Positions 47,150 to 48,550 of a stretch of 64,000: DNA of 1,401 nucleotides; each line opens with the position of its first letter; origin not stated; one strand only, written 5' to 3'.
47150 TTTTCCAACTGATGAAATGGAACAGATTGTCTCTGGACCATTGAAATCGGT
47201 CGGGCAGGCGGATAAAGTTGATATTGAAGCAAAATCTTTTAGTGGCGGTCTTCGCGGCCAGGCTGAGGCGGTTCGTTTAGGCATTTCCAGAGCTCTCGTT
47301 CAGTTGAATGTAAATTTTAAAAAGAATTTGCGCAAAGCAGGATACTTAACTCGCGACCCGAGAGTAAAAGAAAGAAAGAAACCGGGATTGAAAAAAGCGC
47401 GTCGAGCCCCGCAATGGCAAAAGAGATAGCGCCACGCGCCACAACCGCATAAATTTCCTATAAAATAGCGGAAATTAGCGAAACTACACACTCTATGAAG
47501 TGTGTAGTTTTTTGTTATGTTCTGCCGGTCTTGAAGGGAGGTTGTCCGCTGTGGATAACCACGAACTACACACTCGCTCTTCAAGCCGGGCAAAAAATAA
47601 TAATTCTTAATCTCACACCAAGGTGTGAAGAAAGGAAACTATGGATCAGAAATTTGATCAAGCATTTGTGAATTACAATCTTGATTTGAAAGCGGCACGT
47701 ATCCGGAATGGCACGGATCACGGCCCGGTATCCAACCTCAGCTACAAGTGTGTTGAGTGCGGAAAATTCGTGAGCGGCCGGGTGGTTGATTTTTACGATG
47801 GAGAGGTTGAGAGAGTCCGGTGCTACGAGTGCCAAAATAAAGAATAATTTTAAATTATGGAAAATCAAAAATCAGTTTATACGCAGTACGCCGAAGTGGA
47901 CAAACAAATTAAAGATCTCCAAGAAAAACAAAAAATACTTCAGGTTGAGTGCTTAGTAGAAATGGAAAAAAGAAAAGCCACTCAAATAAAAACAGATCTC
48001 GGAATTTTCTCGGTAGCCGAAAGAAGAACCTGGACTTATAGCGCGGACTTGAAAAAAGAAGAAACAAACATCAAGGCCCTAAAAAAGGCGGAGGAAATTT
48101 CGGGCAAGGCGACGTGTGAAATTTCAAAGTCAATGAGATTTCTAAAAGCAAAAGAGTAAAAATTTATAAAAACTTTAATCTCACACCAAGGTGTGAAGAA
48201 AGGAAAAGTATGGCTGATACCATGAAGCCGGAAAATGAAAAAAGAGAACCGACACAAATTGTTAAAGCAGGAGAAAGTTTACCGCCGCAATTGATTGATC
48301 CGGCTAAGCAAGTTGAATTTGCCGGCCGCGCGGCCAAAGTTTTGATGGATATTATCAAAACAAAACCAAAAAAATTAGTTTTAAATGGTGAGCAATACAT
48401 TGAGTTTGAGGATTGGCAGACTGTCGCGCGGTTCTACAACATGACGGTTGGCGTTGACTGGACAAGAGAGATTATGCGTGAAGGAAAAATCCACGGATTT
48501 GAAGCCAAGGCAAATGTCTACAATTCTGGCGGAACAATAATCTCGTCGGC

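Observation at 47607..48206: Identical 32-bp operator+RBS module (16-bp perfect palindrome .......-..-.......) in front of two early phage genes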

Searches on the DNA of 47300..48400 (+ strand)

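Call 24: search_rna_families(source=window, start=47300, end=48400, threshold=evalue, max_evalue=10)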
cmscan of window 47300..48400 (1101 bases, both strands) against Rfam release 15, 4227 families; matches with E-value up to 10: 8.
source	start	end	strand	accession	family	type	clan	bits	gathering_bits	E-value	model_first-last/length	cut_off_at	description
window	47453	47523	+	RF02362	Yfr10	Gene; sRNA;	-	22.2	43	1.4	1-78/78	no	Cyanobacterial functional RNA 10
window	48110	48190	+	RF01183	SNORD19B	Gene; snRNA; snoRNA; CD-box;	CL00048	19.6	50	4.3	1-84/84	no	Small nucleolar RNA SNORD19B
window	47481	47508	-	RF04065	mir-7563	Gene; miRNA;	-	16.4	80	5.3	1-76/76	no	mir-7563 microRNA precursor family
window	47476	47514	+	RF04197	mir-9457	Gene; miRNA;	-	16.1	90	6.6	1-68/68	no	mir-9457 microRNA precursor family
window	47472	47532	-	RF02066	STnc320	Gene; sRNA;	-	15.8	50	6.3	1-55/55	no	Salmonella enterica sRNA STnc320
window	48104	48208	+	RF01932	bxd_4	Gene; lncRNA;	-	14.8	40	7.6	1-106/106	no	Bithoraxoid conserved region 4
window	47648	47879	+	RF02415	rliG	Gene; sRNA;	-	12.4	55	8.3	1-267/267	no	Listeria sRNA rliG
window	47371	47428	-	RF01497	ALIL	Cis-reg;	-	10.5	50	6.7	1-117/117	no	ALIL pseudoknot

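Call 35: build_rna_model(alignment_id=A2, structure=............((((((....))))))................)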
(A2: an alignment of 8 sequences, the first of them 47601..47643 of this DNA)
Model R1 built from alignment A2 (8 sequences, 44 columns); structure: as given.
model positions 43; base pairs 6; branch points 0; effective number of sequences 5.77; information 1.276 bits per position. Calibrated on 0.2 Mb of random sequence (short: E-values are rough).
structure used (alignment columns):
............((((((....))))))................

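Call 36: search_with_rna_model(model_id=R1, sources=[window, L001, L002, L003, L004, L005, L006, L007, L008, L009, L010, L011, L012, L013, L014, L015, L016, L017, L018, L019, L020, L021, L022, L023, L024, L025, L026, L027, L028, L029, L030, L031, L032, L033, L034, L035, L036, L037, L038, L039, L040, L041, L042, L043, L044, L045, L046, L047, L048, L049, L050, L051, L052, L053, L054, L055, L056, L057, L058, L059, L060, L061, L062, L063, L064, L065, L066, L067, L068, L069, L070, L071, L072, L073, L074, L075, L076, L077, L078, L079, L080], max_evalue=10)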
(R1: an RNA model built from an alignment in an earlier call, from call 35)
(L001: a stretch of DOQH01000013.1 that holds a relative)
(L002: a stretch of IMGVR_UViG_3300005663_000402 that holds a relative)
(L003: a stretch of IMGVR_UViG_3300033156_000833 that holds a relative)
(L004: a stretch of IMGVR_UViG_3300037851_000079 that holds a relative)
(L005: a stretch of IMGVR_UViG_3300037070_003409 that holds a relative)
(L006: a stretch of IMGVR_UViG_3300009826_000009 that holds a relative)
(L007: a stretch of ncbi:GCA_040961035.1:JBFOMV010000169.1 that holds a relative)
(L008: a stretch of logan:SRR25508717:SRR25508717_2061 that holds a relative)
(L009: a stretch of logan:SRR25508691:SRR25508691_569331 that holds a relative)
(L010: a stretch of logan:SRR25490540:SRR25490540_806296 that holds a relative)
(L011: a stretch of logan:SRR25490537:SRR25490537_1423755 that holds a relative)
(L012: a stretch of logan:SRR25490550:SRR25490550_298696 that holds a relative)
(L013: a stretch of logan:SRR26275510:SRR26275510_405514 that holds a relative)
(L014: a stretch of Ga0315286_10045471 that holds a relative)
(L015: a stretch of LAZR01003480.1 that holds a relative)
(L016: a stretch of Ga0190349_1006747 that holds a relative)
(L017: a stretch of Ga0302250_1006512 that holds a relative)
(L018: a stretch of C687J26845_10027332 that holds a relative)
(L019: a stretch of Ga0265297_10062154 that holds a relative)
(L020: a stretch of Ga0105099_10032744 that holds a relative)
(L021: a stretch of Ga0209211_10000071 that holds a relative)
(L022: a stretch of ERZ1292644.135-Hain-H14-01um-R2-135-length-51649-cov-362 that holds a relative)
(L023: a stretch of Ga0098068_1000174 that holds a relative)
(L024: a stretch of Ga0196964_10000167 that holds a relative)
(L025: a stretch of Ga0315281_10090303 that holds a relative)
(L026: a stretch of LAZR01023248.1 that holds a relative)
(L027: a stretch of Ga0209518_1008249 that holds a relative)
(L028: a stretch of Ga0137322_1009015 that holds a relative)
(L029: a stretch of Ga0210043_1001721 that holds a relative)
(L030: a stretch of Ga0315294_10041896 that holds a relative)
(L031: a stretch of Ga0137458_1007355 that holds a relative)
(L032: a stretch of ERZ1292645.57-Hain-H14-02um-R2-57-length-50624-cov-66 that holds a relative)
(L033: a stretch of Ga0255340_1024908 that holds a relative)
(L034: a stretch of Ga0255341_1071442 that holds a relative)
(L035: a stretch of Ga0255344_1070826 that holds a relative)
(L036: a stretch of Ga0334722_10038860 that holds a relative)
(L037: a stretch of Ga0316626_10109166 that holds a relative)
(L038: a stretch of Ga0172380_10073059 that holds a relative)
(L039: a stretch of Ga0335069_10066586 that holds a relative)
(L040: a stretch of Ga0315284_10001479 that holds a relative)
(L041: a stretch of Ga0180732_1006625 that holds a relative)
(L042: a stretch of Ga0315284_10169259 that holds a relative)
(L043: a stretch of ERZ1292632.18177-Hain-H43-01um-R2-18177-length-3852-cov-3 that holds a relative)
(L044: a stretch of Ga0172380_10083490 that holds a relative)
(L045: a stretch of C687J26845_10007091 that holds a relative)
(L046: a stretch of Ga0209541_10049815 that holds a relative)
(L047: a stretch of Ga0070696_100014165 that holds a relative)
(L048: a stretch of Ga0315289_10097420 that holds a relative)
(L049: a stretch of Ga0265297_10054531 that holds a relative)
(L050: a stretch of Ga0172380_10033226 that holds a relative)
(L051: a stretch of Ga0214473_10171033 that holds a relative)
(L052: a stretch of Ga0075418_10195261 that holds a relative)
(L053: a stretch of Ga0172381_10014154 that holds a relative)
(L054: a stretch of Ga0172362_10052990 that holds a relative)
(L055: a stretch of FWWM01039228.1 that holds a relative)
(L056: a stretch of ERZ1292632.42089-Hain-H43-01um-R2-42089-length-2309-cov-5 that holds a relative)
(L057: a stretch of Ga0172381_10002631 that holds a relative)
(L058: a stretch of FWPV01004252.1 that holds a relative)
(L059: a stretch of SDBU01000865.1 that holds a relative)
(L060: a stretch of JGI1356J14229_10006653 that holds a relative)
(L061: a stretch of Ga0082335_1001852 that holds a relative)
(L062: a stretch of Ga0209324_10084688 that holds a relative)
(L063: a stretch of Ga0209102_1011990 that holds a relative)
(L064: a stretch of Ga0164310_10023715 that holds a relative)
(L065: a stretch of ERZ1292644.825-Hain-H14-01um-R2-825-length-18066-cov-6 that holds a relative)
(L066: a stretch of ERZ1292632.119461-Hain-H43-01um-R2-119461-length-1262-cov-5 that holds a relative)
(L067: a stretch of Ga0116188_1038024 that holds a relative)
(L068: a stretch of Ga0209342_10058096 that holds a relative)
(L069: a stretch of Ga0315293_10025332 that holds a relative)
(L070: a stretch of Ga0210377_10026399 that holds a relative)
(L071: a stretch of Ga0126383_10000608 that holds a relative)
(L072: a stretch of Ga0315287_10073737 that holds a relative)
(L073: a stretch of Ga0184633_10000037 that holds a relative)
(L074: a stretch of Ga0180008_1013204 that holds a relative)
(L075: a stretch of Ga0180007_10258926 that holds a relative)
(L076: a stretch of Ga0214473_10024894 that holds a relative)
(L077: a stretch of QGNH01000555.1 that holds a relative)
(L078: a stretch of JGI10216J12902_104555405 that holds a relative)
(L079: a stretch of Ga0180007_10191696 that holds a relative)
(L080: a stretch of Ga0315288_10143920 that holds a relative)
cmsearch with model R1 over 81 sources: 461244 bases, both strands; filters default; matches with E-value up to 10: 17.
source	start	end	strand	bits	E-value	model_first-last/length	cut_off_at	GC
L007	9394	9436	+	69.2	8.8e-13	1-43/43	no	0.47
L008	210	252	+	69.2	8.8e-13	1-43/43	no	0.47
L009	210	252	+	69.2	8.8e-13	1-43/43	no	0.47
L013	1097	1139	+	68.7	1.1e-12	1-43/43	no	0.4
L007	9961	10003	+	68.3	1.4e-12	1-43/43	no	0.37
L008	777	819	+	68.3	1.4e-12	1-43/43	no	0.37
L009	777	819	+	68.3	1.4e-12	1-43/43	no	0.37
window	47601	47643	+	67.5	2.2e-12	1-43/43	no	0.35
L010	529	571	+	66.1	4.7e-12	1-43/43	no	0.42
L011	9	51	+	66.1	4.7e-12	1-43/43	no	0.42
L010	895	937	+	65.8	5.7e-12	1-43/43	no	0.4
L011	375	417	+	65.8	5.7e-12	1-43/43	no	0.4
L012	109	151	+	65.8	5.7e-12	1-43/43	no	0.4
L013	1319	1361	+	63.4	2.1e-11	1-43/43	no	0.37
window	48169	48212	+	62.6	3.4e-11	1-43/43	no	0.34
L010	1956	1990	+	15.7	6.3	1-43/43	no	0.26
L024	1178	1210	-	15.2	8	1-43/43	no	0.24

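Call 37: search_with_rna_model(model_id=R1, sources=[L081, L082, L083, L084, L085, L086, L087, L088, L089, L090, L091, L092, L093, L094, L095, L096, L097, L098, L099, L100, L101, L102, L103, L104, L105, L106, L107, L108, L109, L110, L111, L112, L113, L114, L115, L116, L117, L118, L119, L120, L121, L122, L123, L124, L125, L126, L127, L128, L129, L130, L131, L132, L133, L134, L135, L136, L137, L138, L139, L140, L141, L142, L143, L144, L145, L146, L147, L148], max_evalue=10)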
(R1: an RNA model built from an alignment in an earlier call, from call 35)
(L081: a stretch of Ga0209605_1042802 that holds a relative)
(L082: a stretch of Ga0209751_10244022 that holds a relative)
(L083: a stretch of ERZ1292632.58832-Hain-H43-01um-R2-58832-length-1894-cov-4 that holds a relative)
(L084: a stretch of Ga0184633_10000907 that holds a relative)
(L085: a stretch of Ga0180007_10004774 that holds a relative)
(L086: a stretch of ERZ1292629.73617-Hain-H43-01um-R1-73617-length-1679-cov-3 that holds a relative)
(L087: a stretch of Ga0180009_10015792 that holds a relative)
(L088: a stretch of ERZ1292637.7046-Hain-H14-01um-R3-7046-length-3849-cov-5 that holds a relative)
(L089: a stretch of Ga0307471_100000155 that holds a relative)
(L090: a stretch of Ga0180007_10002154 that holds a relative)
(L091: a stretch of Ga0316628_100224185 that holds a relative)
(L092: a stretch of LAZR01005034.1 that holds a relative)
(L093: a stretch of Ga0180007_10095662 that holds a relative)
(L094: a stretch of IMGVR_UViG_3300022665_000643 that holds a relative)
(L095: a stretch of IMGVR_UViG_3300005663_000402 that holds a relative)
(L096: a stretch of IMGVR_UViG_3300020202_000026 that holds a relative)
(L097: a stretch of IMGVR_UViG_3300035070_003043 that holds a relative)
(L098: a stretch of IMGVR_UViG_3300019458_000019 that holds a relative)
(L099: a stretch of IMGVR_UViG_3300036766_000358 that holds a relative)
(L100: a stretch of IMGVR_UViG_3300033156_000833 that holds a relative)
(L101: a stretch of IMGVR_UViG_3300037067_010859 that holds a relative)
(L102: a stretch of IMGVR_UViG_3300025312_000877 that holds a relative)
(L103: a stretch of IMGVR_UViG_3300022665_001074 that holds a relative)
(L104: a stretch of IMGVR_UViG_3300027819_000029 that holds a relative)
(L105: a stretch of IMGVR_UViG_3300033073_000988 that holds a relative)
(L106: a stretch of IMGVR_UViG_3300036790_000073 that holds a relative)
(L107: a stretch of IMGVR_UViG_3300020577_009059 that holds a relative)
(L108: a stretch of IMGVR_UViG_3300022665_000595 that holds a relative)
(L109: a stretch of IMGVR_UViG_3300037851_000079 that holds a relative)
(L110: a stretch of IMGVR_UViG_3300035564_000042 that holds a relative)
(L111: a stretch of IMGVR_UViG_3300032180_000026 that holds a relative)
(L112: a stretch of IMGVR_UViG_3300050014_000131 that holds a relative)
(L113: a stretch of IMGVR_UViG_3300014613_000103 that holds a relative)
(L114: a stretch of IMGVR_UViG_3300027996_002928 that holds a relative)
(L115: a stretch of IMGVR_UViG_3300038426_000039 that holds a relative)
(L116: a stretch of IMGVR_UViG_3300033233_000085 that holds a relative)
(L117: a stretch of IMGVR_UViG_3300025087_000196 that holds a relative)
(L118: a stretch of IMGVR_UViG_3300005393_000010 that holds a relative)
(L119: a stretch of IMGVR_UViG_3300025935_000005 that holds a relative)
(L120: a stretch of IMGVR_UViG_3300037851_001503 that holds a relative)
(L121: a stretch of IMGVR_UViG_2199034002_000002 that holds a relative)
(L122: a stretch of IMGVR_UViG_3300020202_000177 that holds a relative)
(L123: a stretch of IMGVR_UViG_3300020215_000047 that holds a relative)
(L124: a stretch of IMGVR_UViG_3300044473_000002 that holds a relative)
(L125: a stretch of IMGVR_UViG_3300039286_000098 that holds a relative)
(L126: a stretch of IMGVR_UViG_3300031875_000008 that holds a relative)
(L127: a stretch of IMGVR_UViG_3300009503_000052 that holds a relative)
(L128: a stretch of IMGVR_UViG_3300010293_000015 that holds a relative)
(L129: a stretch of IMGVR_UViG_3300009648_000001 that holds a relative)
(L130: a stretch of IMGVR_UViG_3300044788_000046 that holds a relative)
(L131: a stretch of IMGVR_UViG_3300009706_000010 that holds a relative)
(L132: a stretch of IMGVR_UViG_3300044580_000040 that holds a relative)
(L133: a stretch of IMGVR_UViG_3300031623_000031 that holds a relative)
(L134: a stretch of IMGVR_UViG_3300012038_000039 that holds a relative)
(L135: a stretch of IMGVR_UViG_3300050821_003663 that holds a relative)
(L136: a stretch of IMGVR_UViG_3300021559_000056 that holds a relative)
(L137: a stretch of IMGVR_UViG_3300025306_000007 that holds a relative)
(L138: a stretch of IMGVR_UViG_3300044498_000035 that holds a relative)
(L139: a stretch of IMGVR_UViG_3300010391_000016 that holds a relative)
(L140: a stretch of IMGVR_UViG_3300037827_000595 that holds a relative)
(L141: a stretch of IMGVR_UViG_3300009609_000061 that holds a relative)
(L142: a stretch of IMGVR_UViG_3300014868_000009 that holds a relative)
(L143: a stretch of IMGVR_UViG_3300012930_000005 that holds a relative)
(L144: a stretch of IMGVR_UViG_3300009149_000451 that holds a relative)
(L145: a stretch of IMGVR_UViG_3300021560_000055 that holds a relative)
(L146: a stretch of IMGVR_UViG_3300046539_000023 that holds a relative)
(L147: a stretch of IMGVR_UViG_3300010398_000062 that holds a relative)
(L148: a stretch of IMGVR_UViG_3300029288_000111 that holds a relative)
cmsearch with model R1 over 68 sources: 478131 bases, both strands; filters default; matches with E-value up to 10: 2.
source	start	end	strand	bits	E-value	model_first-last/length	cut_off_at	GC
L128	1324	1365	+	15.4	7.5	1-43/43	no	0.4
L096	1178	1210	-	15.2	8.3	1-43/43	no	0.24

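Call 82: search_with_rna_model(model_id=R1, sources=[L153, L149, L150, L151, L152], max_evalue=10, filters=off)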
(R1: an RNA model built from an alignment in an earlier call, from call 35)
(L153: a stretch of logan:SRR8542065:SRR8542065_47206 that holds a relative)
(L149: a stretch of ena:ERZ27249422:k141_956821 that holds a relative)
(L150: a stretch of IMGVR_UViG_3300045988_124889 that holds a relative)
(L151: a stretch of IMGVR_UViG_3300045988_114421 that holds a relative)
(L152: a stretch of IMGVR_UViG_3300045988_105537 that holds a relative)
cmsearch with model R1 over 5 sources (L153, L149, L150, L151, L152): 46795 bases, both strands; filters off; matches with E-value up to 10: 15.
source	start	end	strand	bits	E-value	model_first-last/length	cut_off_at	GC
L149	199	241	+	66.1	4.8e-13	1-43/43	no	0.42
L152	10622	10665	+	36.8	5.2e-06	1-43/43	no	0.34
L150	10031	10074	-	35.7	9.9e-06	1-43/43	no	0.34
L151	293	336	-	35.7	9.9e-06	1-43/43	no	0.34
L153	10138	10160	+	16.9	0.33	1-43/43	no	0.04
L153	7480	7503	+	14.7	1.1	1-43/43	no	0.08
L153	15367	15390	+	14.5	1.2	1-43/43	no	0.08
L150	2543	2576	+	13.8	1.7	1-43/43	no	0.38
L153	8479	8501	+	13.8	1.8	1-43/43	no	0.17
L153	11445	11469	+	13.1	2.6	1-43/43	no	0.08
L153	7186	7227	-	11.4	6.6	1-43/43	no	0.24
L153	7219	7242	+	11.3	6.9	1-43/43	no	0.17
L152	8020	8042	+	11.2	7.5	1-43/43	no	0.22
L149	436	457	+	11.2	7.5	1-43/43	no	0.05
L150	8824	8866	+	11.1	8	1-43/43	no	0.35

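Call 83: search_with_rna_model(model_id=R1, source=window, filters=off, max_evalue=10)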
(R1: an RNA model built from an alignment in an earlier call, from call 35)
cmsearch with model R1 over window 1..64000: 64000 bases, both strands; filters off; matches with E-value up to 10: 19.
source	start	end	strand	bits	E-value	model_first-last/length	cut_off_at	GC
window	47601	47643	+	67.5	3.1e-13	1-43/43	no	0.35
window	48169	48212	+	62.6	4.7e-12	1-43/43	no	0.34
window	2202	2224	+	14.9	1.3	1-43/43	no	0.09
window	61988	62011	+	14.7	1.5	1-43/43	no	0.08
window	62987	63009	+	13.8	2.5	1-43/43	no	0.17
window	19249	19280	+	13.7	2.5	1-43/43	no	0.22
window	27379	27407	+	12.8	4.3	1-43/43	no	0.28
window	6457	6479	+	12.6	4.6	1-43/43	no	0.17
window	51056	51086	+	12.5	5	1-43/43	no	0.13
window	51963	52010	+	12.5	5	1-43/43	no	0.25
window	4061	4084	+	12.4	5.1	1-43/43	no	0.08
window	6498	6540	+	11.9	6.8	1-43/43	no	0.35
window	48894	48945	+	11.8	7.3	1-43/43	no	0.38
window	46842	46883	+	11.8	7.3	1-43/43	no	0.19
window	1874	1899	+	11.7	7.6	1-43/43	no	0.15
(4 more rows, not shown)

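Call 90: search_dna_similar(query=window:47430-48260:+, collection=phages, mode=distant, max_rows=10)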
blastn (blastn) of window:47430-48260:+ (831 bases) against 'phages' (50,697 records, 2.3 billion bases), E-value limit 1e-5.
No match.
